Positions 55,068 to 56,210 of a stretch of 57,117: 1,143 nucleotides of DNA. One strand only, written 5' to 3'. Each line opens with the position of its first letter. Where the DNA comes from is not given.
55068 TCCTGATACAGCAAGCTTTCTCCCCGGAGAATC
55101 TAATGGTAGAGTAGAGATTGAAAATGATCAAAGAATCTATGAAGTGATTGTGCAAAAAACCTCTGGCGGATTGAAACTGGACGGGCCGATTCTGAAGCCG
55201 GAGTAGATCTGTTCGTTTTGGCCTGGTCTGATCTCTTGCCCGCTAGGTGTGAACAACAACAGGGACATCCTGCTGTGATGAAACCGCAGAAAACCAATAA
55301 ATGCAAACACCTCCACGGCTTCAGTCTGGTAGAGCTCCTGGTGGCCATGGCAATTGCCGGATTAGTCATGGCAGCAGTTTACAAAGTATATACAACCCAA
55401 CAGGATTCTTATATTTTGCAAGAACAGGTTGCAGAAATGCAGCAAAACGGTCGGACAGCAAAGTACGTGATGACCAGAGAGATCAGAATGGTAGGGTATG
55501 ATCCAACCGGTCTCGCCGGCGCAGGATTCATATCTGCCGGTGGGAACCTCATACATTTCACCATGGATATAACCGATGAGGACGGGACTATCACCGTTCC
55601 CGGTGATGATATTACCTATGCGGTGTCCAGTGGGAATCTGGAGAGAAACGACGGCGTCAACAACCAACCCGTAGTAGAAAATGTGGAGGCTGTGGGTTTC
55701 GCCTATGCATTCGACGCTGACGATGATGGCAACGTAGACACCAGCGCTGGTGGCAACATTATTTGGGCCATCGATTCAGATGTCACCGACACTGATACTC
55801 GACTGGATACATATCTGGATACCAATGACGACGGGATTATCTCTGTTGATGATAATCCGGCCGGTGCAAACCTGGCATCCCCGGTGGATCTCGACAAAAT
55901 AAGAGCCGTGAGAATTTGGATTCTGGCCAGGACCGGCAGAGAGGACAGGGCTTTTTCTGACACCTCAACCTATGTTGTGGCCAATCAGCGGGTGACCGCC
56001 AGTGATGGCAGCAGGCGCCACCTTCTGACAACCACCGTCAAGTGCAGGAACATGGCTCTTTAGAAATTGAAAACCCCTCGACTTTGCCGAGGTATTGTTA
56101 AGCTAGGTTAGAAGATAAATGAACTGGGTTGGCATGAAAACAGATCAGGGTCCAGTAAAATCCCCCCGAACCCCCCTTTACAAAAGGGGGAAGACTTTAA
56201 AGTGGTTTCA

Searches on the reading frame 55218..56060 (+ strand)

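Call 37: search_protein_families(library=pfam, proteins=[window:55218-56060:+], max_evalue=0.00001)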
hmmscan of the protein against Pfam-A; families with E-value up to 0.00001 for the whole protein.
window:55218-56060:+ (281 aa): 2 families
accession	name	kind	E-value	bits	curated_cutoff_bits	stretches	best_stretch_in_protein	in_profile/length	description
PF16074.10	PilW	-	3.9e-12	46.7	26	1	142-278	21-124/124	Type IV Pilus-assembly protein W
PF07963.17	N_methyl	-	1.3e-08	34.5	21.2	1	33-55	5-27/27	Prokaryotic N-terminal methylation motif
